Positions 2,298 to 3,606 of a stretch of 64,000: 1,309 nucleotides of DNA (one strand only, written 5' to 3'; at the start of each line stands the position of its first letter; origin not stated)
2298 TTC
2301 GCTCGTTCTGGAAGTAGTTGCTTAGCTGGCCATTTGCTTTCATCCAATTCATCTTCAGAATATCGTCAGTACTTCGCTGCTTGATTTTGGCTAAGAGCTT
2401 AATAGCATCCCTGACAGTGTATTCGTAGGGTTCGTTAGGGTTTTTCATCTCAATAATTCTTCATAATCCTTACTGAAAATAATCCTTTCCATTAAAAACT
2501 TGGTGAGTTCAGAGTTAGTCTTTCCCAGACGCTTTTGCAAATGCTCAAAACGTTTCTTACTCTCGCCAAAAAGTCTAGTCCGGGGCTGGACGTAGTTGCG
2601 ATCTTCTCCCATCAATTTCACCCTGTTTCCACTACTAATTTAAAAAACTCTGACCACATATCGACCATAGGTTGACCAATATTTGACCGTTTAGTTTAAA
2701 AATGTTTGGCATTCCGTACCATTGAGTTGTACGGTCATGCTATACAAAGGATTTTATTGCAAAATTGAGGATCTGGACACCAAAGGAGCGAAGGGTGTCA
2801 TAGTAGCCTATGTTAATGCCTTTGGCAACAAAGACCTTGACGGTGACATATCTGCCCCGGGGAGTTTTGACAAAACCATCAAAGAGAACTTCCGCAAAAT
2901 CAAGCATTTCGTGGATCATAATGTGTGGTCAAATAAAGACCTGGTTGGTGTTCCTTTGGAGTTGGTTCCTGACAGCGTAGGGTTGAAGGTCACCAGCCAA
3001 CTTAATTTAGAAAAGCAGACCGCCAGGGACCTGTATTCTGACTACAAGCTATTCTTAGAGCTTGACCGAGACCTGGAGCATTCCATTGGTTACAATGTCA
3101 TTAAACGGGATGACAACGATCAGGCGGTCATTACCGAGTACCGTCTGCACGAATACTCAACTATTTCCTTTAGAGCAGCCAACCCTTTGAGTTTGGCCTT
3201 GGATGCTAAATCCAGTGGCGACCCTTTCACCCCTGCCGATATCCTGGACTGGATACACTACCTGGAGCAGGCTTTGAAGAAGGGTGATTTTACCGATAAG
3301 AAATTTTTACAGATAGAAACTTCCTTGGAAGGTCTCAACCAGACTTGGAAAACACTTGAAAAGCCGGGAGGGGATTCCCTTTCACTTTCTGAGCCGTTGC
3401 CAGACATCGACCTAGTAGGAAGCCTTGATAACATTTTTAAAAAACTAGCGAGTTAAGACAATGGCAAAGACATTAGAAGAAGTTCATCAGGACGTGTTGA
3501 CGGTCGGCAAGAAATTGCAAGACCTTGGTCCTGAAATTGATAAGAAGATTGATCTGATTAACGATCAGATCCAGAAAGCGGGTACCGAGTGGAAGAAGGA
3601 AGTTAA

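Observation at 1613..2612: Antisense, translationally coupled five-gene micro-operon (RHH-led) embedded in the prophage head module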

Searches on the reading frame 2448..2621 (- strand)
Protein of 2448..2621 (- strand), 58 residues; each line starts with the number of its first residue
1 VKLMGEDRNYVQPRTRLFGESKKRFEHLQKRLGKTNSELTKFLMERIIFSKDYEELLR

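Call 4: search_protein_families(library=pfam, proteins=[window:2448-2612:-], max_evalue=1)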
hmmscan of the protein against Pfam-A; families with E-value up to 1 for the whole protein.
window:2448-2612:- (55 aa): 1 family
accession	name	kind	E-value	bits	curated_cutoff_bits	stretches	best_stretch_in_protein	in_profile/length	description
PF02970.22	TBCA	-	0.066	14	30.3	1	3-43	42-82/99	Tubulin binding cofactor A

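Call 5: search_protein_families(library=phrogs, proteins=[window:2448-2612:-], max_evalue=1)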
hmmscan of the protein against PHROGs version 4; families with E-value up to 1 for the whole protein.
window:2448-2612:- (55 aa): 0 families

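Call 7: search_protein_families(library=padloc, proteins=[window:2448-2621:-], max_evalue=1)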
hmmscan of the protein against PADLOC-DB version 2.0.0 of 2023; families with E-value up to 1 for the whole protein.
window:2448-2621:- (58 aa): 0 families

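Call 8: search_protein_families(library=ncbifam, proteins=[window:2448-2621:-], max_evalue=1)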
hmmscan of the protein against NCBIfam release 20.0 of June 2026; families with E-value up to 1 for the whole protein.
window:2448-2621:- (58 aa): 0 families

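Call 46: search_solved_structures(query=window:2448-2612:-, max_evalue=10, show_alignments=2)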
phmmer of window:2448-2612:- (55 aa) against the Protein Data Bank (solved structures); distinct sequences matched with E-value up to 10: 4.
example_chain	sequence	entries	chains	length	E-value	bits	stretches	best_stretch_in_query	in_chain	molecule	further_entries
5cwg_A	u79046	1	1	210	0.082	16.6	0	11-44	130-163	Designed helical repeat protein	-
5cwc_A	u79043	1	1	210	0.16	15.7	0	11-44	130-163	Designed helical repeat protein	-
8gaa_A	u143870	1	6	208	1.7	12.5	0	24-44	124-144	C6HR1_4r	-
8gui_L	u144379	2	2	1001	5.3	11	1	13-53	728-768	E3 ubiquitin-protein ligase BRE1B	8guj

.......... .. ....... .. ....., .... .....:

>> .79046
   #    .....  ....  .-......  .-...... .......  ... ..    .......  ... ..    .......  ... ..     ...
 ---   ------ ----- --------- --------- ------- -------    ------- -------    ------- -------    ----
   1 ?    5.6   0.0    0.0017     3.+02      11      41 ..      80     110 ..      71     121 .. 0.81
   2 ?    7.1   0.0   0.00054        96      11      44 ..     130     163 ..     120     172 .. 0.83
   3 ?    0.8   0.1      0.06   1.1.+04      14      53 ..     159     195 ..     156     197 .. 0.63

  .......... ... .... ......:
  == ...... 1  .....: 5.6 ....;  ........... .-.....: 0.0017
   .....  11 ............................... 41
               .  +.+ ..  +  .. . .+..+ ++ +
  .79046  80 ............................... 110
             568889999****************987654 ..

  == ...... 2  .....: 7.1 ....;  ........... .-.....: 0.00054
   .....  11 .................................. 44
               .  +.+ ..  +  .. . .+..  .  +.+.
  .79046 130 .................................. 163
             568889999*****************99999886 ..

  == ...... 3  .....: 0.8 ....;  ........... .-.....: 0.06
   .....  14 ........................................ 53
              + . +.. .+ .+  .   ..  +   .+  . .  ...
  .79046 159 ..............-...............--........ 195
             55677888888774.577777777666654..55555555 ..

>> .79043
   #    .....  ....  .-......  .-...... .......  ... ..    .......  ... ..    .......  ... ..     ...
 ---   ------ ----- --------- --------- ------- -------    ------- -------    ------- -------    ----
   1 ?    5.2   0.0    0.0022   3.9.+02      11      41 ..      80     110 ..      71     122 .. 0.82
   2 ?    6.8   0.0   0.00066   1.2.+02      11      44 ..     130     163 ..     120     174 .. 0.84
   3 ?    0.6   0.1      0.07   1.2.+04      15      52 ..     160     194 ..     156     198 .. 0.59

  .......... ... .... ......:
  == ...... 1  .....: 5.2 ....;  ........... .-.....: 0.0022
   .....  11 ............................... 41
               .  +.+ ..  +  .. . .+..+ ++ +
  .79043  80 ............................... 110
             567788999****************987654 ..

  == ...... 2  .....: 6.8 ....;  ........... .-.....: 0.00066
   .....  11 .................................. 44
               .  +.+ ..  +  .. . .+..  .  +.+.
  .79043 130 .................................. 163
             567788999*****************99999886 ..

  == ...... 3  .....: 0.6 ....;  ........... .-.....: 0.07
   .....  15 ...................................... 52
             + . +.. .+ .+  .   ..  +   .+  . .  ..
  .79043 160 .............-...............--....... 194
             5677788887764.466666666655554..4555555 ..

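Call 71: predict_structure(protein=window:2448-2612:-)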
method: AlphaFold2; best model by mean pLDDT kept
length: 55 residues; sequences in the alignment: 1
mean_pLDDT: 71.0   pTM: 0.42
mean pLDDT of the five models: 71.0, 67.7, 66.3, 64.2, 63.9
residues with pLDDT >= 90: 7; 70-90: 20; 50-70: 25; < 50: 3
segments of 3 or more residues with pLDDT < 50: none
pLDDT, mean of each block of 10 residues (from residue 1): 52 70 89 85 63 61
secondary structure, 60 per line:
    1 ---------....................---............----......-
elements in order: H10-29 H33-44 H49-54

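Call 73: search_solved_structures(query=A8, max_evalue=10, show_alignments=3)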
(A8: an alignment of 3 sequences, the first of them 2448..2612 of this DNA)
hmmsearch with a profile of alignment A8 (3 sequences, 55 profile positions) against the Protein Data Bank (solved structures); distinct sequences matched with E-value up to 10: 4.
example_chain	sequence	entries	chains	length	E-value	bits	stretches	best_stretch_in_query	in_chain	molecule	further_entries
5mps_c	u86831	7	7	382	0.14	15.4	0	5-23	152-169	Pre-mRNA-splicing factor SLU7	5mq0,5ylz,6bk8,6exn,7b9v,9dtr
5ee0_A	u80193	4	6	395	0.62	13.4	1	12-39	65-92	Obg-like ATPase 1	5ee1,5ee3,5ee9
2m4g_A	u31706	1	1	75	1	12.7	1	13-49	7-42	Murine Norovirus VPg protein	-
2kke_A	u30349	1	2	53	1.4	12.2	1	12-48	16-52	Uncharacterized protein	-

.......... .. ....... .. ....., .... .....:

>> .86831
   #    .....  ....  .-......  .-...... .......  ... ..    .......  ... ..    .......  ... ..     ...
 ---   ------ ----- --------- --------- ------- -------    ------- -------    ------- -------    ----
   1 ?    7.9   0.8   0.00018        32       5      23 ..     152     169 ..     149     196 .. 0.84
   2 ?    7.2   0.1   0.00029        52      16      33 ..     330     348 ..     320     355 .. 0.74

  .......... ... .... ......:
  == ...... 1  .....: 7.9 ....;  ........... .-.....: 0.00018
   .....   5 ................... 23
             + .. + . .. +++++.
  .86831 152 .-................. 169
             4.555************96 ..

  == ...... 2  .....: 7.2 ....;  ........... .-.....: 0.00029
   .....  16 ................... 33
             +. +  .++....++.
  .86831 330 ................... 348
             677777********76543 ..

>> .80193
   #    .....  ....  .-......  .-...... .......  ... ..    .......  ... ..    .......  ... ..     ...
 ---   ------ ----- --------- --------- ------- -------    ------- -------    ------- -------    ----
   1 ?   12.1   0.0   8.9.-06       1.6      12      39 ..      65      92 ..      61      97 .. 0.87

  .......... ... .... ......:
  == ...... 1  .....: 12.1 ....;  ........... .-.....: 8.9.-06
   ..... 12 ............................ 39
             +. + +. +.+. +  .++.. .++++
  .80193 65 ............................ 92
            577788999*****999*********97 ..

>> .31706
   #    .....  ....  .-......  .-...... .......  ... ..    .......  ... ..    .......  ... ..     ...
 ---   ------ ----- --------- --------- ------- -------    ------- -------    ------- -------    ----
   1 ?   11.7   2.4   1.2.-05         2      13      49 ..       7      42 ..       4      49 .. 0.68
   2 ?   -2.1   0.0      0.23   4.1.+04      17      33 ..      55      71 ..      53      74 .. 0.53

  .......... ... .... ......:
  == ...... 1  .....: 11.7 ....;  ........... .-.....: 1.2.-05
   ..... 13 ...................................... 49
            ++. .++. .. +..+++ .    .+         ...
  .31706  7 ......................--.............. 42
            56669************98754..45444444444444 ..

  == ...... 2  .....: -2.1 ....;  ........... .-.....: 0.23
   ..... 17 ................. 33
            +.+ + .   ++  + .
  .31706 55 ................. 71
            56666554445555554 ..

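Call 75: fold_search(model_id=the predicted structure, library=pdb)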
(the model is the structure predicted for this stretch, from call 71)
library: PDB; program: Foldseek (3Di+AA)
matches with E <= 10: 2; with E <= 0.001: 0
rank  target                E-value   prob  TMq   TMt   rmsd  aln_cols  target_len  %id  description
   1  4d8j_G                7.2e+00  0.07  0.46  0.19  10.6        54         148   22  Structure of E. coli MatP-mats complex (released 2012-11-21)
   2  7wj0_MODEL_1_A        7.8e+00  0.07  0.51  0.56  10.7        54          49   18  Solution structure of N-terminal domain (nMazE6) of mycobacterial antitoxin MazE6 from MazEF6 TA system (released 2022-10-12)

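Call 109: fold_search(model_id=the predicted structure, library=viral)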
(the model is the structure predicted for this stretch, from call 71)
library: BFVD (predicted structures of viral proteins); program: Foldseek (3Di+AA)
matches with E <= 10: 16; with E <= 0.001: 0
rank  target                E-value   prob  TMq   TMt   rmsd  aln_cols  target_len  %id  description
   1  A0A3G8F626            3.8e+00  0.05  0.36  0.11  13.2        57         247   21  (no name in the UniProt tables at hand)
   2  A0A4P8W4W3            6.3e+00  0.07  0.48  0.20  11.1        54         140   18  (no name in the UniProt tables at hand)
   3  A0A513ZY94            6.3e+00  0.05  0.34  0.14  13.5        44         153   11  (no name in the UniProt tables at hand)
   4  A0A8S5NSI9            6.3e+00  0.02  0.25  0.15  10.7        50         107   22  Helix-turn-helix domain protein [Myoviridae sp. ctkmZ20]
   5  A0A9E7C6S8            6.3e+00  0.01  0.19  0.32   8.6        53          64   19  (no name in the UniProt tables at hand)
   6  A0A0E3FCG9            6.9e+00  0.05  0.35  0.39   5.4        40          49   20  Uncharacterized protein [Synechococcus phage ACG-2014a]
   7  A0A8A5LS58            7.4e+00  0.03  0.38  0.30   7.2        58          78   17  Uncharacterized protein [Arthrobacter phage Prairie]
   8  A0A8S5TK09            8.1e+00  0.05  0.40  0.07  13.7        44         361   20  LAGLIDADG DNA endonuclease family [Podoviridae sp. ctz6O13]
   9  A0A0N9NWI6            8.1e+00  0.02  0.34  0.15   9.4        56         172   28  (no name in the UniProt tables at hand)
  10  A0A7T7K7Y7            8.1e+00  0.02  0.26  0.24   7.5        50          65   22  (no name in the UniProt tables at hand)
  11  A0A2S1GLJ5            8.8e+00  0.05  0.49  0.50  10.8        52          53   12  (no name in the UniProt tables at hand)
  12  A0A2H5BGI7            8.8e+00  0.04  0.32  0.21   6.2        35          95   26  HNH domain-containing protein [Vibrio phage Ceto]
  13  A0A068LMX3            8.8e+00  0.01  0.26  0.16  10.1        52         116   19  Late expression factor 11 [Peridroma alphabaculovirus]
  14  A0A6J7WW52            8.8e+00  0.01  0.29  0.10  10.2        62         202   19  Uncharacterized protein [uncultured Caudovirales phage]
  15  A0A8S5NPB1            9.6e+00  0.04  0.44  0.22   6.2        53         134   19  Replisome organizer protein [Myoviridae sp. ctlnK45]
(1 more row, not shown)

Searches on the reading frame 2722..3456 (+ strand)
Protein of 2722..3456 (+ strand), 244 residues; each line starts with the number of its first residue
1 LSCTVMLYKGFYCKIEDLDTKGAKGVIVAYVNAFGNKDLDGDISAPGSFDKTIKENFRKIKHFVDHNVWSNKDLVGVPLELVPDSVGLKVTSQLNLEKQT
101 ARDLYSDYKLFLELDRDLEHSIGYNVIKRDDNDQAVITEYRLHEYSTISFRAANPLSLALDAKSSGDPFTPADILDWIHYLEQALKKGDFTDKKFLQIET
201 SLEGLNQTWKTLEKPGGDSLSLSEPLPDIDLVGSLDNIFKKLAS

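Call 4: search_protein_families(library=pfam, proteins=[window:2722-3456:+], max_evalue=1)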
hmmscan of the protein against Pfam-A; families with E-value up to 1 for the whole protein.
window:2722-3456:+ (244 aa): 1 family
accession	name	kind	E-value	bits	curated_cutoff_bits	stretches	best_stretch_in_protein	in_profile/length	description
PF04586.22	Peptidase_S78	-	2.1e-10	41.4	21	1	18-154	8-147/165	Caudovirus prohead serine protease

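Call 5: search_protein_families(library=phrogs, proteins=[window:2722-3456:+], max_evalue=1)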
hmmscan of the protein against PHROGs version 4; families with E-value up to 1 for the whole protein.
window:2722-3456:+ (244 aa): 5 families
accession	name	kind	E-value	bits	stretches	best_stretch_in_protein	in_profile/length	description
phrog_80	-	head and packaging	3.9e-22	80.2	1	19-172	230-388/607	head maturation protease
phrog_3244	-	head and packaging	3.2e-08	34.7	1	18-109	26-119/326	head maturation protease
phrog_9644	-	head and packaging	6e-07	30.1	1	22-132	160-267/341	head maturation protease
phrog_25785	-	unknown function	0.099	12.8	0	119-142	185-208/407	-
phrog_21715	-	unknown function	0.13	12.5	0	120-155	101-135/381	-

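Call 57: find_related_loci(query=A7, collection=viral_contigs, flank=6000)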
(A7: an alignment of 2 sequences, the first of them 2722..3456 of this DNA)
Query A7 (244 aa) in viral_contigs; peptide patterns used: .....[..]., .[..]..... (x = any residue, [..] = any of these).
544 stretches matched a pattern; 89 encode a relative of the query (tblastn E <= 1e-3); the best 80 are kept; 80 distinct loci.
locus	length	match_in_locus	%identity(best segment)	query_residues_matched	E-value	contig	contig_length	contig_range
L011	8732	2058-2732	40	7-240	4e-48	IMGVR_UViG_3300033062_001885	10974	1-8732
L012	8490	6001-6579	45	2-207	1e-46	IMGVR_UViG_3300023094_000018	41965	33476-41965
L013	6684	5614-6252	39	6-230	4e-46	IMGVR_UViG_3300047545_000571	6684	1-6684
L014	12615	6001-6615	40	3-219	2e-44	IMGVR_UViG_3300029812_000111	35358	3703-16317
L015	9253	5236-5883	43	15-242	9e-44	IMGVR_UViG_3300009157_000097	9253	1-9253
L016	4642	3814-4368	41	7-205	2e-41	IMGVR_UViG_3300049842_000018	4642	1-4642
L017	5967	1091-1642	42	6-207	2e-40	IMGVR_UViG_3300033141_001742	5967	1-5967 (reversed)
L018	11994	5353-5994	39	6-230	2e-37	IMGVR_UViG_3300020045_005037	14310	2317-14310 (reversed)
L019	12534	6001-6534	39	25-207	3e-36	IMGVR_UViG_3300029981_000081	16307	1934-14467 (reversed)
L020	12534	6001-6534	39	25-207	3e-36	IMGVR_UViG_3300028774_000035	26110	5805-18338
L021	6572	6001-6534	39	25-207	5e-36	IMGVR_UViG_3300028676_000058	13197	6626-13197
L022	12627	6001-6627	35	5-231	3e-35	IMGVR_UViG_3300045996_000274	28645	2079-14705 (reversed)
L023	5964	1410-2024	37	3-215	3e-28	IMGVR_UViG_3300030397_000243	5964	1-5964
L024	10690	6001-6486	39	6-167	1e-27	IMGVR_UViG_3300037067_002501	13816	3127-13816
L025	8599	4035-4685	33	6-228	2e-27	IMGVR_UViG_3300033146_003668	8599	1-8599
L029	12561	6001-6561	34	15-207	5e-17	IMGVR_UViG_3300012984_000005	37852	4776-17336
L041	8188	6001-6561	32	15-207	3e-15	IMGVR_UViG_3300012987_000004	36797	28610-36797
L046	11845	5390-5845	32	5-164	6e-13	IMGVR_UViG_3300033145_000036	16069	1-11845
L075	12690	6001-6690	28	17-237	4e-7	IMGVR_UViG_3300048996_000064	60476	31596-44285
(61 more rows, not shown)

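Call 63: search_protein_families(library=pfam, proteins=[L029:4394-4966:+, L041:4579-5151:+, L012:5221-5940:-, L012:5013-5243:-, L012:4804-5016:-], max_evalue=1)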
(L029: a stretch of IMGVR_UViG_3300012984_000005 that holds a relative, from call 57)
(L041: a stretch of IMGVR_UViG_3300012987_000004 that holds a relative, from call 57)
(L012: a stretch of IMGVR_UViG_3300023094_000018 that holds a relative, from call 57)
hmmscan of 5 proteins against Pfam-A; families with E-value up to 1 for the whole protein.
L029:4394-4966:+ (190 aa): 0 families

L041:4579-5151:+ (190 aa): 0 families

L012:5221-5940:- (239 aa): 5 families
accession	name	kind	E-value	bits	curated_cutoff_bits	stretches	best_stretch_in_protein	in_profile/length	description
PF01541.30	GIY-YIG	-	5.9e-08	33.3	22.6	1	3-83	2-74/78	GIY-YIG catalytic domain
PF07453.19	NUMOD1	-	0.00012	22.7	22.8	1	184-212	3-31/37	NUMOD1 domain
PF00125.30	Histone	-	0.0033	18.1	26.4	0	199-225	43-69/122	Core histone H2A/H2B/H3/H4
PF07460.16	NUMOD3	-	0.0057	17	20.4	1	96-114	1-19/37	NUMOD3 motif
PF22083.2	I-HmuI_NUMOD-like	-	0.022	14.8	27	1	195-231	10-46/46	DNA endonuclease I-HmuI-like, NUMOD-like domain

L012:5013-5243:- (76 aa): 0 families

L012:4804-5016:- (70 aa): 0 families

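Call 64: search_protein_families(library=phrogs, proteins=[L029:4394-4966:+, L041:4579-5151:+], max_evalue=1)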
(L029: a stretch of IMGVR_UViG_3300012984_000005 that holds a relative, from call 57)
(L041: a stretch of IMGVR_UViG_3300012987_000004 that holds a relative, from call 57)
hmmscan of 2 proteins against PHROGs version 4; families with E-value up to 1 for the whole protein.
L029:4394-4966:+ (190 aa): 0 families

L041:4579-5151:+ (190 aa): 1 family
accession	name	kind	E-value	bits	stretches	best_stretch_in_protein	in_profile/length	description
phrog_23752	-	unknown function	0.11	13.7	1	141-164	41-64/77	-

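Call 65: find_related_loci(query=A7, collection=metagenome_contigs, flank=5000)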
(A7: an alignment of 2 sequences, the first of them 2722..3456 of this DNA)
Query A7 (244 aa) in metagenome_contigs; peptide patterns used: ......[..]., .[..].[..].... (x = any residue, [..] = any of these).
600 stretches matched a pattern (row limit reached: there are more); 72 encode a relative of the query (tblastn E <= 1e-3); 72 distinct loci.
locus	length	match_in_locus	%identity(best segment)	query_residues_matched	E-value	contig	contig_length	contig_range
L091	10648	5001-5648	43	15-242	5e-44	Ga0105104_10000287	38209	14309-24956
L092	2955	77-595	44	23-215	1e-42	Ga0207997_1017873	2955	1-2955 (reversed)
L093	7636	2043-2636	40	14-229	2e-42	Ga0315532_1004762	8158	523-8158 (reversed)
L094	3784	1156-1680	43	23-217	3e-42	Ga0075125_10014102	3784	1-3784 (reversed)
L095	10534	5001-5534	39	25-207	1e-36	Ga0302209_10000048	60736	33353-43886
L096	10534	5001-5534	39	25-207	1e-36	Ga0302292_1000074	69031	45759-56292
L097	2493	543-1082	42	24-225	2e-35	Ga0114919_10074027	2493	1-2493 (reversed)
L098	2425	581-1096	35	1-175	6e-20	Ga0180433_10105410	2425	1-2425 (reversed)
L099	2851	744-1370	30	5-228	1e-18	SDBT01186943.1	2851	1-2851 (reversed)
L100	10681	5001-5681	31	5-230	2e-17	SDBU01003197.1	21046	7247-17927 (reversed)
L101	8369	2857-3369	32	19-187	4e-17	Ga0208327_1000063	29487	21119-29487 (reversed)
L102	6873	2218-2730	32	19-187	1e-16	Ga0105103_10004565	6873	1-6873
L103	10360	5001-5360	41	26-150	6e-16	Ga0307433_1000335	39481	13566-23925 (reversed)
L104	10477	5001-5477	36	9-163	1e-15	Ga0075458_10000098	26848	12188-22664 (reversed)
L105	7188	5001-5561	32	15-207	2e-15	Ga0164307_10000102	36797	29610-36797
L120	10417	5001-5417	36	9-149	9e-11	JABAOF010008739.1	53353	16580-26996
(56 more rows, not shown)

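Call 84: search_protein_families(library=pfam, proteins=[L120:3691-4185:-, L075:5409-5774:+, L046:4805-5389:+], max_evalue=10)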
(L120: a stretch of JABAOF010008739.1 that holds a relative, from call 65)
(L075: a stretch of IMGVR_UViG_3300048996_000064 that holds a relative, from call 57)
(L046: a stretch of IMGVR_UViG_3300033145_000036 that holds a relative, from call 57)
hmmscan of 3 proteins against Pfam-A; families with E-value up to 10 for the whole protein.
L120:3691-4185:- (164 aa): 4 families
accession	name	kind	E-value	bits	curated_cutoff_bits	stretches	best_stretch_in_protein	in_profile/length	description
PF06114.19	Peptidase_M78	-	1.2e-19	70.8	22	1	40-159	2-122/123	IrrE N-terminal-like domain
PF13058.12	DUF3920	-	0.00072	20.2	27.3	1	56-125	54-119/126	Protein of unknown function (DUF3920)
PF13582.12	Reprolysin_3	-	0.031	15.2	22.4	1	54-90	81-118/123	Metallo-peptidase family M12B Reprolysin-like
PF20573.4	DUF6782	-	0.042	13.5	27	1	55-88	67-100/241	Putative metallopeptidase family (DUF6782)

L075:5409-5774:+ (121 aa): 0 families

L046:4805-5389:+ (194 aa): 0 families
